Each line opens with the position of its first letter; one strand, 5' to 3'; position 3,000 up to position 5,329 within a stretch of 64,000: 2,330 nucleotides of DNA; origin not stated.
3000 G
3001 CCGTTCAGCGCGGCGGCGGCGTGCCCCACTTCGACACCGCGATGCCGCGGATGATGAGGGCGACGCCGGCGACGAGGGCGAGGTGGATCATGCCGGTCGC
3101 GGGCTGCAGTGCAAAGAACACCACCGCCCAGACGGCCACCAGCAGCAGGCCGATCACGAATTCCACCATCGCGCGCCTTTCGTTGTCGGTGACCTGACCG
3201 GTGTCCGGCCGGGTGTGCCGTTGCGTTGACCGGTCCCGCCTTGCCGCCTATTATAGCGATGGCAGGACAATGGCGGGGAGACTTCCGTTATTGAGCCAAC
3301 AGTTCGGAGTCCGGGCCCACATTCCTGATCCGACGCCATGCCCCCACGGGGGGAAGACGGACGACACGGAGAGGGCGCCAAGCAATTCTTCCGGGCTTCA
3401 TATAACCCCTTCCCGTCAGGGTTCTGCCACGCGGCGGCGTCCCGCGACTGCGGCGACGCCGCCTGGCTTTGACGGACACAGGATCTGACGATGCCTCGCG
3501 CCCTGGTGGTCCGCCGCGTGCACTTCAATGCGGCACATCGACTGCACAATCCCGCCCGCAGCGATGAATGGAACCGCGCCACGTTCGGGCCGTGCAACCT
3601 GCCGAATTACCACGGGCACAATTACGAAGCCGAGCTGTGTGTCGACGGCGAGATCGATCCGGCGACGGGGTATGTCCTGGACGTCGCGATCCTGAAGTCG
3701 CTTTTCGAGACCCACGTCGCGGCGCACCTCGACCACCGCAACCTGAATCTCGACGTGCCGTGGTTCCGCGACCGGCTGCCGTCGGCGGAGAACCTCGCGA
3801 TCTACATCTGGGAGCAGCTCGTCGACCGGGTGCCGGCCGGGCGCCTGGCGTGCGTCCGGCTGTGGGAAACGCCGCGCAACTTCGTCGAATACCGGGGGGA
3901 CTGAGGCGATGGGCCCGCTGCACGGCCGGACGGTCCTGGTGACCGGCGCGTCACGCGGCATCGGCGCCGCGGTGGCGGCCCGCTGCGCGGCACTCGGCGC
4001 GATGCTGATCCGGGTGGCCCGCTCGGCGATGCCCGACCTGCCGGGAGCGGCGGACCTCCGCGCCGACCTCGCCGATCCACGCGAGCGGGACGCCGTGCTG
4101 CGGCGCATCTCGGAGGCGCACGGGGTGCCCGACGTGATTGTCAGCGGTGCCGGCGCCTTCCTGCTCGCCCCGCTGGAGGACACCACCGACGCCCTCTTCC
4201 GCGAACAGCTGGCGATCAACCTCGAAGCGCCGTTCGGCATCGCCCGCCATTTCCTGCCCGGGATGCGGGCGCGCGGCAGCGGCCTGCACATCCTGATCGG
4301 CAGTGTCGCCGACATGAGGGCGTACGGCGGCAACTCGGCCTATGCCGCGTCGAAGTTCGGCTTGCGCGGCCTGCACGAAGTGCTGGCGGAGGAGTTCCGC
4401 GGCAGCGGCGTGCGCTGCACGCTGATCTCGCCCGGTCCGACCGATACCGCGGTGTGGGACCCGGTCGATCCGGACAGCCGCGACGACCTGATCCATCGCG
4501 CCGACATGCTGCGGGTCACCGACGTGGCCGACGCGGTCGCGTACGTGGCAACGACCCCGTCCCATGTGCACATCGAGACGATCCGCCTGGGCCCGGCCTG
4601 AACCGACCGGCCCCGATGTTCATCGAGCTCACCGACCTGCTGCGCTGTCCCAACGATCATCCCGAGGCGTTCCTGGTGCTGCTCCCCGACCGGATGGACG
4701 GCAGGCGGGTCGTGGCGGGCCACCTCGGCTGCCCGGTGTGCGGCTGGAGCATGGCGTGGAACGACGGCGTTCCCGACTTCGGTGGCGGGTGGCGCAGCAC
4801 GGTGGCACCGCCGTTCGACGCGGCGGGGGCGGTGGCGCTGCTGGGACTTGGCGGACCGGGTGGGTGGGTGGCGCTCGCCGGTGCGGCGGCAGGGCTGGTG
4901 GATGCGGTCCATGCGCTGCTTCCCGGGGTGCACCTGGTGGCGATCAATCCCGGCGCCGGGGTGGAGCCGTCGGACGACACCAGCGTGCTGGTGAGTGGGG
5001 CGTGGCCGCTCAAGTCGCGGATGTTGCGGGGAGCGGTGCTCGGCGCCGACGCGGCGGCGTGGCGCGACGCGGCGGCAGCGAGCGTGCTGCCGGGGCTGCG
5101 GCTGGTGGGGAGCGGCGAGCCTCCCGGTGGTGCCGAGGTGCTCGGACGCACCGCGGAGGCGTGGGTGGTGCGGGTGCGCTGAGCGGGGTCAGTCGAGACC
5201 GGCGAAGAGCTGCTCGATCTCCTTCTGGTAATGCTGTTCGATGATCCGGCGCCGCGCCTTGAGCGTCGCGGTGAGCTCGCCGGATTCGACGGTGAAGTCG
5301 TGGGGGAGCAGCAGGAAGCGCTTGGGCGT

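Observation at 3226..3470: Strong promoter driving a roughly 200-nt structured RNA with paired 5' and 3' ends, upstream of the PTPS/QueD gene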

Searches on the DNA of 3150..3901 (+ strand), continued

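Call 62: build_rna_model(alignment_id=A5)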
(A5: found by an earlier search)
Model R2 built from alignment A5 (73 sequences, 206 columns); structure: stored with the alignment.
model positions 176; base pairs 36; branch points 1; effective number of sequences 3.67; information 0.59 bits per position. Calibrated on 0.2 Mb of random sequence (short: E-values are rough).
structure used (alignment columns):
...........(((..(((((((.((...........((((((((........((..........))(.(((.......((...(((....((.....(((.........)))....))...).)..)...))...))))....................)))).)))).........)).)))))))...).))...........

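Call 63: search_with_rna_model(model_id=R2, source=L082, filters=off, max_evalue=10, show_alignments=2)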
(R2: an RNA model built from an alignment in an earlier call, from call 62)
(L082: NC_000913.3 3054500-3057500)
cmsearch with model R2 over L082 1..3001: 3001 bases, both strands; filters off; matches with E-value up to 10: 41.
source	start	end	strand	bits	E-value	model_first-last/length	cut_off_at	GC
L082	2622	2670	-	8.2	0.068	1-176/176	no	0.47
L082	233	308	+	6.2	0.2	1-176/176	no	0.61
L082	2622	2670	+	5.9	0.23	1-176/176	no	0.47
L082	789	842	+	5.6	0.27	1-176/176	no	0.54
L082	783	848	-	4.2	0.55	1-176/176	no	0.55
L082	2277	2326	-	3.9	0.65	1-176/176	no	0.56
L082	1072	1137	-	3.5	0.79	1-176/176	no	0.55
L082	2342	2395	-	2.1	1.7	1-176/176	no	0.46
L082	626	691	-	2.1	1.7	1-176/176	no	0.5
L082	2413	2468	-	1.8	1.9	1-176/176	no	0.41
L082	2275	2328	+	1.8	2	1-176/176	no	0.56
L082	1455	1575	-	1.1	2.8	1-176/176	no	0.52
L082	981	1051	+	0.8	3.2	1-176/176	no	0.52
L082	1402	1464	+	0.8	3.2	1-176/176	no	0.38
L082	2413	2468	+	0.4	4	1-176/176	no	0.41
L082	1176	1235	-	0.4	4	1-176/176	no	0.53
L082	2346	2391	+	0.4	4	1-176/176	no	0.54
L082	1604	1646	-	0.2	4.4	1-176/176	no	0.51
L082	2770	2848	-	0.2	4.6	1-176/176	no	0.52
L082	1616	1634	+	0.1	4.7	34-146/176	no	0.47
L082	2771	2886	+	0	4.9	1-176/176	no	0.55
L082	1561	1597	+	-0.1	5.2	1-176/176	no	0.54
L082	137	244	-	-0.1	5.3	1-176/176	no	0.52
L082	995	1048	-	-0.2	5.4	1-176/176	no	0.54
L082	2693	2758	+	-0.2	5.5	1-176/176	no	0.58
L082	1857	1914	+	-0.2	5.5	1-176/176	no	0.5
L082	1735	1788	-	-0.3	5.8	1-176/176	no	0.56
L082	1135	1181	+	-0.3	5.9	1-176/176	no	0.53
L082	542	578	+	-0.4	6.1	1-176/176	no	0.51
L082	2059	2077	-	-0.5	6.4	81-101/176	no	0.53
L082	47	104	-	-0.5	6.6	1-176/176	no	0.67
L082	2873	2916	-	-0.6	6.9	1-176/176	no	0.61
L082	1796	1819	+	-0.7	7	78-103/176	no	0.58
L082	1258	1308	+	-0.7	7.2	1-176/176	no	0.39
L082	2224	2261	+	-0.7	7.3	1-176/176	no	0.61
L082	1799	1843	-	-0.8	7.4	1-176/176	no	0.6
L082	851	904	+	-0.8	7.5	1-176/176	no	0.54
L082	855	900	-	-0.9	8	1-176/176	no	0.54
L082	542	578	-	-1.2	9.2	1-176/176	no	0.51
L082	1941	1991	+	-1.2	9.3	1-176/176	no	0.45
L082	391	488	+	-1.3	10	1-176/176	no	0.52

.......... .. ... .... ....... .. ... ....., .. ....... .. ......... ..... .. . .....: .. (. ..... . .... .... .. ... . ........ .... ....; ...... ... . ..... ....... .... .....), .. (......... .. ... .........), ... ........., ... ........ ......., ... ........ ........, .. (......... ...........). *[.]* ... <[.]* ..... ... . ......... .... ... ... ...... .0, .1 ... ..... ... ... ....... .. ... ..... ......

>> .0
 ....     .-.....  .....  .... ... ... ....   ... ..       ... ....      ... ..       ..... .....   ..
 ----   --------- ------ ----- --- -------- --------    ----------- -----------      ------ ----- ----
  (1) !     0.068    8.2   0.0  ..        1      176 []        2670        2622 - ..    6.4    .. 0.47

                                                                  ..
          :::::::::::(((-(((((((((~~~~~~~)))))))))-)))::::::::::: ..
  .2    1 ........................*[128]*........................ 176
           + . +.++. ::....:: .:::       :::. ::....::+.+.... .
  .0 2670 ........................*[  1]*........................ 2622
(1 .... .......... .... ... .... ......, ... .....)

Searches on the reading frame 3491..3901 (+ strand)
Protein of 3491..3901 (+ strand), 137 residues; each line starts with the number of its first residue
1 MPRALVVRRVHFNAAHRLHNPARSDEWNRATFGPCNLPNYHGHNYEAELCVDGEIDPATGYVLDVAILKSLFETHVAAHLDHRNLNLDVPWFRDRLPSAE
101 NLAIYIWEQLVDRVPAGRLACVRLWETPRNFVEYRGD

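Call 7: find_related_loci(query=window:3491-3901:+, collection=genome_contigs, flank=3000)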
Query window:3491-3901:+ (137 aa) in genome_contigs; peptide patterns used: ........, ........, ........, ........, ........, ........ (x = any residue, [..] = any of these).
463 stretches matched a pattern; 423 encode a relative of the query (tblastn E <= 1e-3); the best 80 are kept; 80 distinct loci.
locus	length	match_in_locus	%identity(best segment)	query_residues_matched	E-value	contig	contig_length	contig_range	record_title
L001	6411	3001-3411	86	1-137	2e-80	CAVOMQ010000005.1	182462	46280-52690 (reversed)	MAG: uncultured Gemmatimonadales bacterium isolate MFD00008.bin.1.51 genome assembly, contig: contig_72537, whole genome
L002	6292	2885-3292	82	1-136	6e-77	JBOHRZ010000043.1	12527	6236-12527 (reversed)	MAG: Gemmatimonadales bacterium isolate SE1506_metabat2.bin.11 NODE_1423_length_12527_cov_1.065161, whole genome shotgun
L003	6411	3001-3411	82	1-137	2e-76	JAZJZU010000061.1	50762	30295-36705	MAG: Gemmatimonadota bacterium isolate ADI_H2L1_1_122_18_3-bin035_1 ADIH2L11_B035_1_000000000061, whole genome shotgun s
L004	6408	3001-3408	82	1-136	2e-76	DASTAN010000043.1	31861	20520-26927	MAG TPA_asm: Gemmatimonadales bacterium isolate SMAG_U738 k141_903578, whole genome shotgun sequence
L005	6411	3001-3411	85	1-137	3e-76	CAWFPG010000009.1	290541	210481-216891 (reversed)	MAG: uncultured Gemmatimonadales bacterium isolate MFD05684.bin.1.19 genome assembly, contig: contig_55671, whole genome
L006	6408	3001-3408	81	1-136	9e-76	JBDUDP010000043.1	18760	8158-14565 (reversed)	MAG: Gemmatimonadota bacterium isolate cluster4_bin.73 NODE_5582_length_18760_cov_10.031275, whole genome shotgun sequen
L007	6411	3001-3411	78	1-137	1e-74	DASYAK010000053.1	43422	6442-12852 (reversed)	MAG TPA_asm: Gemmatimonadales bacterium isolate SMAG_U4878 k141_877499, whole genome shotgun sequence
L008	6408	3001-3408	79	1-136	1e-74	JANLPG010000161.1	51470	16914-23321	MAG: Gemmatimonadota bacterium isolate OTE_38_metabat_403 OTE_38_k141_1352610, whole genome shotgun sequence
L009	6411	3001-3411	80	1-137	2e-74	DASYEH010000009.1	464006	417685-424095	MAG TPA_asm: Gemmatimonadales bacterium isolate SMAG_U4981 k141_39182, whole genome shotgun sequence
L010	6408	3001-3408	79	1-136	3e-73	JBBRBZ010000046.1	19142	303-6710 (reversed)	MAG: Gemmatimonadales bacterium isolate Co_metawrap_2377 Cmw_2377_k141_23208953_length_19142_cov_12.9975, whole genome s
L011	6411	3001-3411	78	1-137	5e-73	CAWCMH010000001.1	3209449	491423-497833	MAG: uncultured Gemmatimonadales bacterium isolate MFD05502.bin.1.47 genome assembly, contig: contig_38040, whole genome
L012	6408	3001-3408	80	1-136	6e-73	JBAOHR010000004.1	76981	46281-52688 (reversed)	MAG: Gemmatimonadales bacterium isolate AS_Ams2_Bin22 np1-np2_contig_16868, whole genome shotgun sequence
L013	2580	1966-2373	79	1-136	4e-74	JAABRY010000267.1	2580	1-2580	MAG: Gemmatimonadetes bacterium isolate S09.Bin022 Scaffold_221_1, whole genome shotgun sequence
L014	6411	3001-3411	76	1-137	7e-73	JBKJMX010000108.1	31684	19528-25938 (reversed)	MAG: Gemmatimonadales bacterium isolate ant_bin.344 k117_390629, whole genome shotgun sequence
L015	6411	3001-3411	78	1-137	9e-73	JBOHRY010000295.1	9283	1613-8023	MAG: Gemmatimonadales bacterium isolate TC-S_metawrap_bin.215 k127_4456698, whole genome shotgun sequence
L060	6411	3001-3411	69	1-137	1e-63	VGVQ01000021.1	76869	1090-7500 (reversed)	MAG: Gemmatimonadetes bacterium isolate K_Offshore_80m_m1_181 K_Offshore_80m_m1_181_Ga0194132_10000551, whole genome sho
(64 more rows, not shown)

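Call 8: find_encoding_contigs(protein=window:3491-3901:+, flank=4000, max_places=10)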
Protein window:3491-3901:+ (137 aa): 1 contig read that carries it; 1 place shown.
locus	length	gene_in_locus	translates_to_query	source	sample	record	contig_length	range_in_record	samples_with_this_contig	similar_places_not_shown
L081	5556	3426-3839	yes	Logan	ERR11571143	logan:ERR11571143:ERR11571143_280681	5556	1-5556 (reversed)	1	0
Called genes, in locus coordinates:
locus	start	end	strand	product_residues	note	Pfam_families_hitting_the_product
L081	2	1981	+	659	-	?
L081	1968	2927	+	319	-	PF00583:Acetyltransf_1, PF13508:Acetyltransf_7 (weak)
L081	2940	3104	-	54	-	-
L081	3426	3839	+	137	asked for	PF01242:PTPS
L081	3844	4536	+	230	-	PF00106:adh_short, PF23441:SDR (faint), PF13561:adh_short_C2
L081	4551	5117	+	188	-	-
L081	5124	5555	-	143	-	?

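Call 29: search_protein_families(library=pfam, proteins=[window:3491-3901:+, L060:3392-3973:+, L060:5092-5691:+], max_evalue=0.001)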
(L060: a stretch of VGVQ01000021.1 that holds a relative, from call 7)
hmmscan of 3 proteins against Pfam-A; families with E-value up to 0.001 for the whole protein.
window:3491-3901:+ (137 aa): 1 family
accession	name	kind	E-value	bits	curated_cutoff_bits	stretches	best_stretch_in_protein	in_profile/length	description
PF01242.24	PTPS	-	1.2e-33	116.1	22.4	1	7-136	3-120/121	6-pyruvoyl tetrahydropterin synthase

L060:3392-3973:+ (194 aa): 2 families
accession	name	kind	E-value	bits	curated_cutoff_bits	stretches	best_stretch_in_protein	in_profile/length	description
PF01227.27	GTP_cyclohydroI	-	1.1e-73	246.9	27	1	11-186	3-178/179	GTP cyclohydrolase I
PF14489.11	QueF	-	3.5e-05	24.4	27.3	1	85-142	1-58/81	QueF-like protein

L060:5092-5691:+ (200 aa): 0 families
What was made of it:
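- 3491..3904 (+): Downstream PTPS/QueD-family gene. It is a neighbour, probably transcribed by read-through, and not part of the RNA. PF01242, E = 1.2e-33 (call 29).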

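Call 30: search_protein_families(library=ncbifam, proteins=[window:3491-3901:+, L060:3392-3973:+], max_evalue=0.001)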
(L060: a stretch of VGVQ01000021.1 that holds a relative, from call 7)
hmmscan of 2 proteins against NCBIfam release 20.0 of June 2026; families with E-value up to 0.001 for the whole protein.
window:3491-3901:+ (137 aa): 2 families
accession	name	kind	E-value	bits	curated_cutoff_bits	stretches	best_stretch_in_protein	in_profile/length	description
TIGR00039.1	6PTHBS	subfamily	1.3e-23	83.7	125.5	1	6-136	4-121/124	6-pyruvoyl tetrahydropterin synthase/6-carboxytetrahydropterin synthase family protein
TIGR03367.1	queuosine_QueD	equivalog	1.6e-15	57.3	89.25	1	7-110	3-90/92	6-carboxytetrahydropterin synthase QueD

L060:3392-3973:+ (194 aa): 5 families
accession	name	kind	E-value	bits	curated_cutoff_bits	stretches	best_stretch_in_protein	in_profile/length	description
NF006825.1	PRK09347.1-2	subfamily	2.7e-78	261.6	174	1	11-186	3-178/179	GTP cyclohydrolase I FolE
TIGR00063.1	folE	equivalog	3.4e-72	241.7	181.6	1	11-185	3-177/180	GTP cyclohydrolase I FolE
NF006826.0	PRK09347.1-3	subfamily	3.5e-71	238.6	162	1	7-186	7-186/189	GTP cyclohydrolase I FolE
NF006824.0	PRK09347.1-1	equivalog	6.2e-48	163.1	202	1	62-185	92-215/219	GTP cyclohydrolase I FolE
TIGR03139.1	QueF-II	equivalog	1.6e-07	31.2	86.9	1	65-143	17-95/115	preQ(1) synthase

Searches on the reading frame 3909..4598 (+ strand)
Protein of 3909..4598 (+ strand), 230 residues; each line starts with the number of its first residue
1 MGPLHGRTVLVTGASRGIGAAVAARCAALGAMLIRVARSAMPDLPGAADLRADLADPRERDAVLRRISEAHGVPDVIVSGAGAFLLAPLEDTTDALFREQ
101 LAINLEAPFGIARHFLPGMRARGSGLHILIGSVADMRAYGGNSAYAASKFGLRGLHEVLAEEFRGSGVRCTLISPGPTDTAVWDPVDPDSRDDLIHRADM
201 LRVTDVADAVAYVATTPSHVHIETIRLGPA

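Call 29: search_protein_families(library=pfam, proteins=[window:3909-4598:+], max_evalue=0.001)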
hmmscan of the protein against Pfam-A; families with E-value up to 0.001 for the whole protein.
window:3909-4598:+ (230 aa): 4 families
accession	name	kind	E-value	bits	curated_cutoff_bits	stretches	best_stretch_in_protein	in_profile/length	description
PF00106.31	adh_short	-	5.1e-34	117.9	26.6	1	8-188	2-192/195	short chain dehydrogenase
PF13561.12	adh_short_C2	-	7.6e-29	101.4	27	1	13-215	1-218/236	Enoyl-(Acyl carrier protein) reductase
PF23441.1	SDR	-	1.9e-05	24.6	27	1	50-185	66-201/258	SDR-like rossmann domain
PF01370.27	Epimerase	-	0.0005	20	20.9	0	9-66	1-62/240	NAD dependent epimerase/dehydratase family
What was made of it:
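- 3909..4601 (+): SDR oxidoreductase, the second gene of the pterin-type operon (context only). PF00106 (call 29).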

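Call 30: search_protein_families(library=ncbifam, proteins=[window:3909-4598:+], max_evalue=0.001)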
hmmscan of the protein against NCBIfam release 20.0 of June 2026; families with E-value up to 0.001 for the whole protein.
window:3909-4598:+ (230 aa): 206 families (the best 25 are shown)
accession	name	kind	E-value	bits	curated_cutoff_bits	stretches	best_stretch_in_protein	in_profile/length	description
NF005672.0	PRK07454.1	equivalog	1.6e-39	135.6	234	1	7-229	7-236/241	SDR family oxidoreductase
NF006073.0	PRK08219.1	equivalog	3.1e-35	121.9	218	1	7-229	4-224/227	SDR family oxidoreductase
NF005878.0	PRK07825.1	subfamily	2.6e-33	115.6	287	1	4-217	7-220/278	short chain dehydrogenase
NF006565.0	PRK09072.1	equivalog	3e-32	112.2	238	1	4-211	3-215/265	SDR family oxidoreductase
NF005594.0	PRK07326.1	equivalog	5.2e-31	108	271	1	4-229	4-231/237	SDR family oxidoreductase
NF005095.0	PRK06523.1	subfamily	1.3e-30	106.8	231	1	4-181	8-189/261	oxidoreductase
NF005559.1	PRK07231.1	subfamily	1.4e-30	106.6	215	1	4-216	2-231/249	glucose 1-dehydrogenase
TIGR01963.1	PHB_DH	subfamily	2.2e-30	105.8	307.05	1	7-181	2-186/255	3-hydroxybutyrate dehydrogenase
NF005893.0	PRK07856.1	equivalog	1.2e-29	103.4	255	1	4-215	7-224/255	SDR family oxidoreductase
NF005753.0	PRK07577.1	equivalog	1.9e-29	102.9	310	1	6-211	3-211/237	SDR family oxidoreductase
NF006074.0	PRK08220.1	equivalog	6.8e-29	101.2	312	1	4-182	6-184/251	2,3-dihydro-2,3-dihydroxybenzoate dehydrogenase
NF009093.0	PRK12429.1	subfamily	8.5e-29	100.6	258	1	4-181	3-190/259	3-hydroxybutyrate dehydrogenase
NF009466.0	PRK12826.1-2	subfamily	2e-28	99.5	222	1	7-215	4-227/248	3-oxoacyl-ACP reductase FabG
NF004824.0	PRK06180.1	subfamily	5e-28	98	298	1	7-180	5-185/279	oxidoreductase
NF005854.0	PRK07775.1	equivalog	9.4e-28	97.2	260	1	7-229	11-252/274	SDR family oxidoreductase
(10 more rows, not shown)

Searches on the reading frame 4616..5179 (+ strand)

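Call 29: search_protein_families(library=pfam, proteins=[window:4616-5179:+], max_evalue=0.001)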
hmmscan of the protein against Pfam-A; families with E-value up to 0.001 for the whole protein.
window:4616-5179:+ (188 aa): 0 families

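Call 30: search_protein_families(library=ncbifam, proteins=[window:4616-5179:+], max_evalue=0.001)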
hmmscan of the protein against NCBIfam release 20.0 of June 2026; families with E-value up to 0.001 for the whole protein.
window:4616-5179:+ (188 aa): 1 family
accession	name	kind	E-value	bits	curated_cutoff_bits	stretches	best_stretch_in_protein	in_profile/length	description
NF038101.1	Trm112_arch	equivalog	0.00013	22.1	77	1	4-54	4-52/59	methytransferase partner Trm112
